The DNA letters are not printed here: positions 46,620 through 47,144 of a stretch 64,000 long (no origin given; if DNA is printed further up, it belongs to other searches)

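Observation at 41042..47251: Duplicated two-gene module of domain-minimal LuxR/GerE HTH proteins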

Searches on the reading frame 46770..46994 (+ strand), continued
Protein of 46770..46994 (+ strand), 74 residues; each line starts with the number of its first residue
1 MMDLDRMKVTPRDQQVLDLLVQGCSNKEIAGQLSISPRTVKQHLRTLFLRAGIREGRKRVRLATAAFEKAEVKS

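Call 83: find_homologous_proteins(query=P0395, max_evalue=1e-10)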
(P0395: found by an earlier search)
Query P0395 (150 aa): 784 proteins with E <= 1e-10 among 844 candidates; the best 120 are listed.
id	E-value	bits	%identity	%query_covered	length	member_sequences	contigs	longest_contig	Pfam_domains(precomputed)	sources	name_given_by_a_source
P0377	2.2e-90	318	97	100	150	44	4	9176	PF00196.26,PF08281.19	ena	-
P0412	5.7e-79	281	86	100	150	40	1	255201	PF00196.26,PF08281.19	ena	-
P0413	6.5e-77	274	84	100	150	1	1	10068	PF00196.26,PF08281.19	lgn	-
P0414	4.1e-76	272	85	100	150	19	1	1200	PF00196.26,PF08281.19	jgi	jgi:DNA-binding NarL/FixJ family response regulator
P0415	4.0e-75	269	83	100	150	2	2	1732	PF00196.26,PF08281.19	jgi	jgi:DNA-binding NarL/FixJ family response regulator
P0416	4.0e-74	265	84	100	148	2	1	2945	PF00196.26,PF08281.19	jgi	jgi:DNA-binding NarL/FixJ family response regulator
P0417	1.7e-73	263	81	100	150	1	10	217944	PF00196.26,PF08281.19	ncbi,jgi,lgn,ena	ncbi:MAG: LuxR C-terminal-related transcriptional regulator [Candidatus Sulfotelmatobacter sp.]|jgi:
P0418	4.3e-73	262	83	100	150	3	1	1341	PF00196.26,PF08281.19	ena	-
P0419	1.8e-71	257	79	100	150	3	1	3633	PF13384.13,PF13518.13,PF00196.26,PF08281.19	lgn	-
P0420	2.5e-71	256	80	100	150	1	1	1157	PF00196.26,PF08281.19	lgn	-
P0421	1.0e-70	254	77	100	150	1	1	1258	PF00196.26,PF08281.19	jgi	jgi:DNA-binding NarL/FixJ family response regulator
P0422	1.8e-70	253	77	100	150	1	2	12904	PF00196.26,PF08281.19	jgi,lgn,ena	-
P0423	3.3e-70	253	79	100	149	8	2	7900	PF00196.26,PF08281.19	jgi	jgi:DNA-binding NarL/FixJ family response regulator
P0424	7.2e-70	252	77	100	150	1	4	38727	PF13384.13,PF00196.26,PF08281.19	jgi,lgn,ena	jgi:DNA-binding NarL/FixJ family response regulator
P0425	1.3e-69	251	77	100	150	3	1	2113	PF00196.26,PF08281.19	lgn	-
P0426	2.0e-65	237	75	100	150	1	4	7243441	PF00196.26,PF08281.19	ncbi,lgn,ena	ncbi:MAG: helix-turn-helix transcriptional regulator [Candidatus Acidiferrales bacterium]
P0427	9.2e-64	232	72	100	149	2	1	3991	PF00196.26,PF08281.19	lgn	-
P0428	9.5e-62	225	73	100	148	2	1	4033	PF00196.26,PF08281.19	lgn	-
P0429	1.5e-61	225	71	99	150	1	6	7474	PF13384.13,PF00196.26,PF04545.23,PF08281.19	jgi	jgi:DNA-binding NarL/FixJ family response regulator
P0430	3.4e-61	223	73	100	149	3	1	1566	PF00196.26,PF08281.19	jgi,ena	jgi:DNA-binding NarL/FixJ family response regulator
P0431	4.0e-61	223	70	99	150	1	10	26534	PF13384.13,PF00196.26,PF04545.23,PF08281.19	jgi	jgi:DNA-binding NarL/FixJ family response regulator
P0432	2.2e-59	218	71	100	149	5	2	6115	PF13518.13,PF00196.26,PF08281.19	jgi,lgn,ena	-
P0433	2.9e-59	217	71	100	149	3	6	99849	PF00196.26,PF08281.19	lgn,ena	-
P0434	2.6e-55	204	65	99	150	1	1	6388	PF00196.26,PF08281.19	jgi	jgi:DNA-binding NarL/FixJ family response regulator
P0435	2.2e-54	201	64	99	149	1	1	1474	PF13384.13,PF13518.13,PF00196.26,PF04545.23,PF08281.19,PF13556.13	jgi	jgi:DNA-binding NarL/FixJ family response regulator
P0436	2.1e-53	198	64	99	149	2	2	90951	PF13384.13,PF00196.26,PF04545.23,PF08281.19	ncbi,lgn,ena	-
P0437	2.3e-53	198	64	99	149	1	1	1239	PF13384.13,PF13518.13,PF00196.26,PF08281.19,PF13556.13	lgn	-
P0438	3.2e-52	194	63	99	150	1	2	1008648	PF13384.13,PF00196.26,PF08281.19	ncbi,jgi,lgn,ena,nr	ncbi:MAG TPA: helix-turn-helix transcriptional regulator [Candidatus Sulfotelmatobacter sp.]|nr:heli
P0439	7.0e-51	190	61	99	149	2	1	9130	PF07638.18,PF00196.26,PF08281.19,PF13556.13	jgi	jgi:DNA-binding NarL/FixJ family response regulator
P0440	2.4e-48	182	58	100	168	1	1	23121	PF00196.26,PF08281.19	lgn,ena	-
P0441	5.1e-47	177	61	99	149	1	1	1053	PF13384.13,PF13518.13,PF00196.26,PF08281.19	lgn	-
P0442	5.3e-47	177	59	99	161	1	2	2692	PF13384.13,PF13936.13,PF13518.13,PF00196.26,PF04545.23,PF08281.19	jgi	jgi:DNA-binding NarL/FixJ family response regulator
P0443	4.4e-46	174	57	99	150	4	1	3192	PF00196.26,PF08281.19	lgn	-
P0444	5.7e-46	174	57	100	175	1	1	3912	PF13384.13,PF13518.13,PF07638.18,PF00196.26,PF08281.19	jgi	jgi:DNA-binding NarL/FixJ family response regulator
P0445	9.0e-46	173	57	99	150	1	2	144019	PF00196.26,PF08281.19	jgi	jgi:DNA-binding CsgD family transcriptional regulator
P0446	9.3e-46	173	59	94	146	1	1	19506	PF13384.13,PF07638.18,PF00196.26,PF14493.13,PF08281.19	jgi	-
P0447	1.1e-44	170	60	94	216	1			PF00196.26,PF08281.19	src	-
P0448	2.7e-44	169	56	92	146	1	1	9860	PF13384.13,PF13551.13,PF07638.18,PF00196.26,PF08281.19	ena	-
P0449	3.5e-44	168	60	91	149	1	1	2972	PF13384.13,PF07638.18,PF00196.26,PF08281.19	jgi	-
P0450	6.8e-44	167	58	91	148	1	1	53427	PF13384.13,PF07638.18,PF00196.26,PF08281.19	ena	-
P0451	1.4e-43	166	60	92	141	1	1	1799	PF13384.13,PF00196.26,PF08281.19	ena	-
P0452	3.1e-43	165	58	91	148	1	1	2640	PF13412.13,PF13384.13,PF02796.22,PF00196.26,PF04545.23,PF14493.13,PF08281.19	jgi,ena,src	-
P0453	6.3e-43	164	55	92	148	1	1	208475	PF13551.13,PF00196.26,PF08281.19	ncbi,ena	-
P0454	8.1e-43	164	92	57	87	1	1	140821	PF00196.26,PF08281.19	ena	-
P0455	1.0e-42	164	57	92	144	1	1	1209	PF13412.13,PF13384.13,PF13551.13,PF07638.18,PF00196.26,PF04703.19,PF08281.19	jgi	jgi:DNA-binding NarL/FixJ family response regulator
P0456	1.9e-42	163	59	91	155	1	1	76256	PF13384.13,PF02796.22,PF00196.26,PF08281.19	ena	-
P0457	2.1e-42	163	55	94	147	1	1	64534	PF13384.13,PF00196.26,PF08281.19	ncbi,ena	-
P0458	6.8e-42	161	54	92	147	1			PF13384.13,PF13551.13,PF07638.18,PF00196.26,PF08281.19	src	-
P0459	5.9e-41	158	54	93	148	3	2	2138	PF13384.13,PF00196.26,PF08281.19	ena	-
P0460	9.3e-41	157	51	95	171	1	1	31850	PF13384.13,PF13551.13,PF00196.26,PF08281.19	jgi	jgi:DNA-binding NarL/FixJ family response regulator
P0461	1.2e-40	157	55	92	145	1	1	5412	PF13384.13,PF02796.22,PF00196.26,PF08281.19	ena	-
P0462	1.8e-40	156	54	91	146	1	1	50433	PF13384.13,PF13551.13,PF00196.26,PF08281.19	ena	-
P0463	2.0e-40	156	54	91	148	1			PF13384.13,PF13518.13,PF00196.26,PF14493.13,PF08281.19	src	-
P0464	3.9e-40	155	55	95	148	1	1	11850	PF13412.13,PF13384.13,PF13518.13,PF02796.22,PF00196.26,PF08281.19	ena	-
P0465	4.4e-40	155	54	91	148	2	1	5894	PF13412.13,PF13384.13,PF13551.13,PF13518.13,PF07638.18,PF02796.22,PF00196.26,PF14493.13,PF08281.19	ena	-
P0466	6.8e-40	154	54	93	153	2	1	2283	PF13384.13,PF00196.26,PF08281.19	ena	-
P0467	7.6e-40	154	53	91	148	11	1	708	PF13412.13,PF13384.13,PF13551.13,PF02796.22,PF00196.26,PF14493.13,PF08281.19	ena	-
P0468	8.8e-40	154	54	95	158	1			PF13384.13,PF00196.26,PF08281.19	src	-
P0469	9.4e-40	154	54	93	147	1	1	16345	PF00196.26,PF08281.19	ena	-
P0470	1.2e-39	154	53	91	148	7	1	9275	PF13412.13,PF13384.13,PF13518.13,PF00196.26,PF08281.19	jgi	jgi:DNA-binding NarL/FixJ family response regulator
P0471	1.2e-39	154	53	91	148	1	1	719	PF13412.13,PF13384.13,PF07638.18,PF00196.26,PF08281.19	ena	-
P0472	1.3e-39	153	54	94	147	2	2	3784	PF13384.13,PF07638.18,PF00196.26,PF08281.19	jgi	jgi:DNA-binding NarL/FixJ family response regulator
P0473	1.6e-39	153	50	95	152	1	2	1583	PF13384.13,PF00196.26,PF08281.19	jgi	jgi:DNA-binding NarL/FixJ family response regulator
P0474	1.9e-39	153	56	90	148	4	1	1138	PF13412.13,PF13384.13,PF02796.22,PF00196.26,PF14493.13,PF08281.19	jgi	jgi:DNA-binding NarL/FixJ family response regulator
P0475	2.1e-39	153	50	95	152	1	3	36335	PF13384.13,PF00196.26,PF08281.19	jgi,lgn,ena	-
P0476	3.9e-39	152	53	91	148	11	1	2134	PF13412.13,PF13384.13,PF13551.13,PF00196.26,PF14493.13,PF08281.19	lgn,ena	-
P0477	1.4e-38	150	53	91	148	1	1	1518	PF13412.13,PF13384.13,PF19610.6,PF00196.26,PF08281.19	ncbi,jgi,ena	-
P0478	2.2e-38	149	55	93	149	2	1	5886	PF13384.13,PF00196.26,PF08281.19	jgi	-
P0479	2.6e-38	149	54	92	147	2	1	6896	PF13384.13,PF00196.26,PF08281.19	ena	-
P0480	3.5e-38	149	52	91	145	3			PF13412.13,PF13384.13,PF00196.26,PF14493.13,PF08281.19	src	-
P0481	4.0e-38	149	54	94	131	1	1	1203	PF00196.26,PF08281.19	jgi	-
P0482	5.8e-38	148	51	93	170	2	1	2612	PF13384.13,PF00196.26,PF08281.19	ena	-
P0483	8.0e-38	148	54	92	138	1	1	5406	PF13384.13,PF13551.13,PF07638.18,PF00196.26,PF08281.19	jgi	jgi:DNA-binding NarL/FixJ family response regulator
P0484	1.2e-37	147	53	90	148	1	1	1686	PF13412.13,PF13384.13,PF13551.13,PF00196.26,PF08281.19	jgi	jgi:DNA-binding NarL/FixJ family response regulator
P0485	2.2e-37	146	54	92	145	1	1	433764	PF13384.13,PF13551.13,PF00196.26,PF08281.19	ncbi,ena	-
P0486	2.7e-37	146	52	93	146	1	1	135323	PF00196.26,PF08281.19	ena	-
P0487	3.4e-37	146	52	91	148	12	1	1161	PF13412.13,PF13384.13,PF00196.26,PF08281.19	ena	-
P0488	4.8e-37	145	55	91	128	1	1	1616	PF13551.13,PF00196.26,PF08281.19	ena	-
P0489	5.0e-37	145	54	92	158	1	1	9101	PF13384.13,PF00196.26,PF08281.19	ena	-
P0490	5.5e-37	145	50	91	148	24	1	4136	PF13412.13,PF13384.13,PF19610.6,PF13518.13,PF07638.18,PF02796.22,PF00196.26,PF14493.13,PF08281.19,PF06056.19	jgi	-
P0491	6.3e-37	145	54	92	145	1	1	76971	PF07900.18,PF13384.13,PF00196.26,PF08281.19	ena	-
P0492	1.6e-36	143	55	89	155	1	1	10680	PF07638.18,PF00196.26,PF08281.19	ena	-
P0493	1.8e-36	143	56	81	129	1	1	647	PF13384.13,PF00196.26,PF08281.19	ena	-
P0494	4.2e-36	142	82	58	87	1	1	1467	PF00196.26,PF08281.19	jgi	-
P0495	8.7e-36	141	50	90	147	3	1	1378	PF13551.13,PF07638.18,PF00196.26,PF08281.19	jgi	-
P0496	1.2e-35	141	52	92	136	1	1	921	PF00196.26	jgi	jgi:DNA-binding NarL/FixJ family response regulator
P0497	2.2e-35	140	55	93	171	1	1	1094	PF13384.13,PF19610.6,PF13518.13,PF00196.26,PF08281.19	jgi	jgi:DNA-binding NarL/FixJ family response regulator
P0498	3.0e-35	139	54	87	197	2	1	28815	PF13384.13,PF00196.26,PF08281.19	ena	-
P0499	3.2e-35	139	51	93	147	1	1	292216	PF00196.26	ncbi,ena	-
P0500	1.4e-34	137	50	91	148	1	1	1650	PF13384.13,PF07638.18,PF00196.26,PF08281.19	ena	-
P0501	1.5e-34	137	53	91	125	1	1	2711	PF00196.26,PF08281.19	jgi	jgi:DNA-binding NarL/FixJ family response regulator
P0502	5.7e-34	135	50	91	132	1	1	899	PF13384.13,PF07638.18,PF00196.26,PF08281.19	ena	-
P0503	1.3e-33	134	52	88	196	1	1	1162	PF13412.13,PF13384.13,PF00196.26,PF08281.19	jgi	-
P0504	1.9e-33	133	50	89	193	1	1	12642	PF13384.13,PF00196.26,PF08281.19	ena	-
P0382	4.8e-33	132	48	88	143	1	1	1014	PF00196.26,PF08281.19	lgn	-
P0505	1.0e-32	131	49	94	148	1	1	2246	PF13384.13,PF07638.18,PF00196.26,PF08281.19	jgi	-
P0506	1.5e-31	127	49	94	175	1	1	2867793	PF13384.13,PF00196.26,PF08281.19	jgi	jgi:DNA-binding NarL/FixJ family response regulator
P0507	7.3e-31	125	47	92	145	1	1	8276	PF00196.26,PF08281.19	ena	-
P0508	4.4e-30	123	48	92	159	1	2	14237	PF13412.13,PF13384.13,PF13518.13,PF00196.26,PF04545.23,PF14493.13,PF08281.19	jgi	jgi:DNA-binding NarL/FixJ family response regulator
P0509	6.2e-30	122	47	91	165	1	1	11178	PF00196.26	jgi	jgi:DNA-binding NarL/FixJ family response regulator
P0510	4.4e-29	119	45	91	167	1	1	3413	PF00196.26,PF08281.19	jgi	jgi:DNA-binding NarL/FixJ family response regulator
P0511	4.9e-29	119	57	69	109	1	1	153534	PF00196.26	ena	-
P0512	6.5e-29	119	47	91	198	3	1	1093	PF13384.13,PF13551.13,PF00196.26,PF08281.19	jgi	jgi:DNA-binding CsgD family transcriptional regulator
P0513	7.8e-29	119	60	39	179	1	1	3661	PF00196.26,PF08281.19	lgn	-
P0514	1.8e-28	117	88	43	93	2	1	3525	PF00196.26,PF08281.19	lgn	-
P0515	1.9e-28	117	55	73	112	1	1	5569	PF00196.26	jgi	jgi:DNA-binding NarL/FixJ family response regulator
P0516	4.9e-28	116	80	46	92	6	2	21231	PF00196.26,PF08281.19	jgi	jgi:DNA-binding NarL/FixJ family response regulator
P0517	1.0e-27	115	45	93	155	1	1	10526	PF00196.26,PF08281.19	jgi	jgi:DNA-binding NarL/FixJ family response regulator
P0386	2.2e-27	114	46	91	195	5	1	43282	PF07638.18,PF00196.26,PF08281.19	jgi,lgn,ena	-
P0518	3.8e-27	113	51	73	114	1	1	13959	PF00196.26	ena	-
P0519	3.9e-27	113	67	58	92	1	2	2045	PF00196.26,PF08281.19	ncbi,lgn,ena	-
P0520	1.1e-26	112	43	94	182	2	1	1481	PF13412.13,PF13384.13,PF13936.13,PF13518.13,PF07638.18,PF00196.26,PF04545.23,PF08281.19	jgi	jgi:DNA-binding NarL/FixJ family response regulator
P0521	2.8e-26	110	47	90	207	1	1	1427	PF00196.26,PF08281.19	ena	-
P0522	4.7e-26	110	82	44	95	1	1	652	PF00196.26,PF08281.19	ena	-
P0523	6.2e-26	109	80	43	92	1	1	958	PF00196.26,PF08281.19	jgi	jgi:DNA-binding NarL/FixJ family response regulator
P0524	1.0e-25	108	45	91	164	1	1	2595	PF00196.26,PF08281.19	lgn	-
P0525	3.3e-25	107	76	47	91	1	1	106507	PF00196.26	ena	-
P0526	6.0e-25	106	45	87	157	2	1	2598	PF13412.13,PF13384.13,PF13936.13,PF07638.18,PF00196.26,PF04545.23,PF08281.19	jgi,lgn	jgi:DNA-binding NarL/FixJ family response regulator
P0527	1.4e-24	105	45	92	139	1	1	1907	PF00196.26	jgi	jgi:DNA-binding NarL/FixJ family response regulator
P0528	8.2e-24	102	69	50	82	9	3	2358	PF00196.26,PF08281.19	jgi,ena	-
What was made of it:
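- The fused family has 784 proteins at E<=1e-10, mostly 145-150 aa, at 43-97% identity (call 83).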

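Call 84: find_encoding_contigs(protein=P0426, flank=8000, max_places=2)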
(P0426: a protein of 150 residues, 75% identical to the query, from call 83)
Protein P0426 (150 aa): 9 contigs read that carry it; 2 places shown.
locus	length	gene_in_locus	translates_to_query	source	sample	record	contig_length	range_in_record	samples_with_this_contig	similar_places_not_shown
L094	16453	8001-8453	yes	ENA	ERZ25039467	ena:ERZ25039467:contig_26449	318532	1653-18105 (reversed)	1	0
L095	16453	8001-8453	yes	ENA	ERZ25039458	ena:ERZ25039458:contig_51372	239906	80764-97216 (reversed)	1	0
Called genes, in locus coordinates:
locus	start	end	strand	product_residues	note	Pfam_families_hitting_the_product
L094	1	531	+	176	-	-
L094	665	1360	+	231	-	-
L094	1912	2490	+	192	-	-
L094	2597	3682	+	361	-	PF13098:Thioredoxin_2 (weak), PF13462:Thioredoxin_4, PF01323:DSBA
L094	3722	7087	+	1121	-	PF02368:Big_2 (faint), PF07679:I-set (faint), PF13927:Ig_3 (faint), PF17766:fn3_6 (faint)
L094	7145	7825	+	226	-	-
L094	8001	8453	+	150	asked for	PF08281:Sigma70_r4_2 (weak), PF00196:GerE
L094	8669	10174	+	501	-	PF13185:GAF_2, PF03544:TonB_C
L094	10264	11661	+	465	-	PF11741:AMIN (weak)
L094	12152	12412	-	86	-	-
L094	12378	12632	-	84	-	-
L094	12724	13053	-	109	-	PF03551:PadR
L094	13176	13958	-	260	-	-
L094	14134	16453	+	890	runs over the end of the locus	PF00069:Pkinase, PF07714:PK_Tyr_Ser-Thr, PF03109:ABC1 (weak), PF07714:PK_Tyr_Ser-Thr, PF26550:Tricorn_2nd, PF26549:Tricorn_N, PF07676:PD40 (weak), PF26549:Tricorn_N (weak), +2 more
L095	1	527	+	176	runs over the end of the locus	-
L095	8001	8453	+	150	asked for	PF08281:Sigma70_r4_2 (weak), PF00196:GerE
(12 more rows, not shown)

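Call 88: search_solved_structures(query=window:46770-46994:+, max_evalue=0.00001, show_alignments=5)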
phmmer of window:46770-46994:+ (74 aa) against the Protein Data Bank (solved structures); distinct sequences matched with E-value up to 0.00001: 8.
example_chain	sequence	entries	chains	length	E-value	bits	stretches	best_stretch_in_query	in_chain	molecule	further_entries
1yio_A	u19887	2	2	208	1.1e-07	35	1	8-63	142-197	response regulatory protein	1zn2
1fse_A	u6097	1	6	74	8.2e-07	32.3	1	8-59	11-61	GERE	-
3kln_A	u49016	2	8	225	1e-06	32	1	7-53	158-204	Transcriptional regulator, LuxR family | Transcriptional regulator VpsT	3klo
1je8_A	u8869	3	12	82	3.6e-06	30.3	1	5-53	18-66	Nitrate/Nitrite Response Regulator Protein NARL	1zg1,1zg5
8u3b_G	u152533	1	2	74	4.1e-06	30.1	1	7-53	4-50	Nitrate/nitrite response regulator protein NarL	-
4wsz_A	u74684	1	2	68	7.4e-06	29.3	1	9-60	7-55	Response regulator receiver domain protein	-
1x3u_A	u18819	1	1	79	7.6e-06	29.2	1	9-65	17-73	Transcriptional regulatory protein fixJ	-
4wt0_B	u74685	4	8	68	8e-06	29.2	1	9-64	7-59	Response regulator receiver domain protein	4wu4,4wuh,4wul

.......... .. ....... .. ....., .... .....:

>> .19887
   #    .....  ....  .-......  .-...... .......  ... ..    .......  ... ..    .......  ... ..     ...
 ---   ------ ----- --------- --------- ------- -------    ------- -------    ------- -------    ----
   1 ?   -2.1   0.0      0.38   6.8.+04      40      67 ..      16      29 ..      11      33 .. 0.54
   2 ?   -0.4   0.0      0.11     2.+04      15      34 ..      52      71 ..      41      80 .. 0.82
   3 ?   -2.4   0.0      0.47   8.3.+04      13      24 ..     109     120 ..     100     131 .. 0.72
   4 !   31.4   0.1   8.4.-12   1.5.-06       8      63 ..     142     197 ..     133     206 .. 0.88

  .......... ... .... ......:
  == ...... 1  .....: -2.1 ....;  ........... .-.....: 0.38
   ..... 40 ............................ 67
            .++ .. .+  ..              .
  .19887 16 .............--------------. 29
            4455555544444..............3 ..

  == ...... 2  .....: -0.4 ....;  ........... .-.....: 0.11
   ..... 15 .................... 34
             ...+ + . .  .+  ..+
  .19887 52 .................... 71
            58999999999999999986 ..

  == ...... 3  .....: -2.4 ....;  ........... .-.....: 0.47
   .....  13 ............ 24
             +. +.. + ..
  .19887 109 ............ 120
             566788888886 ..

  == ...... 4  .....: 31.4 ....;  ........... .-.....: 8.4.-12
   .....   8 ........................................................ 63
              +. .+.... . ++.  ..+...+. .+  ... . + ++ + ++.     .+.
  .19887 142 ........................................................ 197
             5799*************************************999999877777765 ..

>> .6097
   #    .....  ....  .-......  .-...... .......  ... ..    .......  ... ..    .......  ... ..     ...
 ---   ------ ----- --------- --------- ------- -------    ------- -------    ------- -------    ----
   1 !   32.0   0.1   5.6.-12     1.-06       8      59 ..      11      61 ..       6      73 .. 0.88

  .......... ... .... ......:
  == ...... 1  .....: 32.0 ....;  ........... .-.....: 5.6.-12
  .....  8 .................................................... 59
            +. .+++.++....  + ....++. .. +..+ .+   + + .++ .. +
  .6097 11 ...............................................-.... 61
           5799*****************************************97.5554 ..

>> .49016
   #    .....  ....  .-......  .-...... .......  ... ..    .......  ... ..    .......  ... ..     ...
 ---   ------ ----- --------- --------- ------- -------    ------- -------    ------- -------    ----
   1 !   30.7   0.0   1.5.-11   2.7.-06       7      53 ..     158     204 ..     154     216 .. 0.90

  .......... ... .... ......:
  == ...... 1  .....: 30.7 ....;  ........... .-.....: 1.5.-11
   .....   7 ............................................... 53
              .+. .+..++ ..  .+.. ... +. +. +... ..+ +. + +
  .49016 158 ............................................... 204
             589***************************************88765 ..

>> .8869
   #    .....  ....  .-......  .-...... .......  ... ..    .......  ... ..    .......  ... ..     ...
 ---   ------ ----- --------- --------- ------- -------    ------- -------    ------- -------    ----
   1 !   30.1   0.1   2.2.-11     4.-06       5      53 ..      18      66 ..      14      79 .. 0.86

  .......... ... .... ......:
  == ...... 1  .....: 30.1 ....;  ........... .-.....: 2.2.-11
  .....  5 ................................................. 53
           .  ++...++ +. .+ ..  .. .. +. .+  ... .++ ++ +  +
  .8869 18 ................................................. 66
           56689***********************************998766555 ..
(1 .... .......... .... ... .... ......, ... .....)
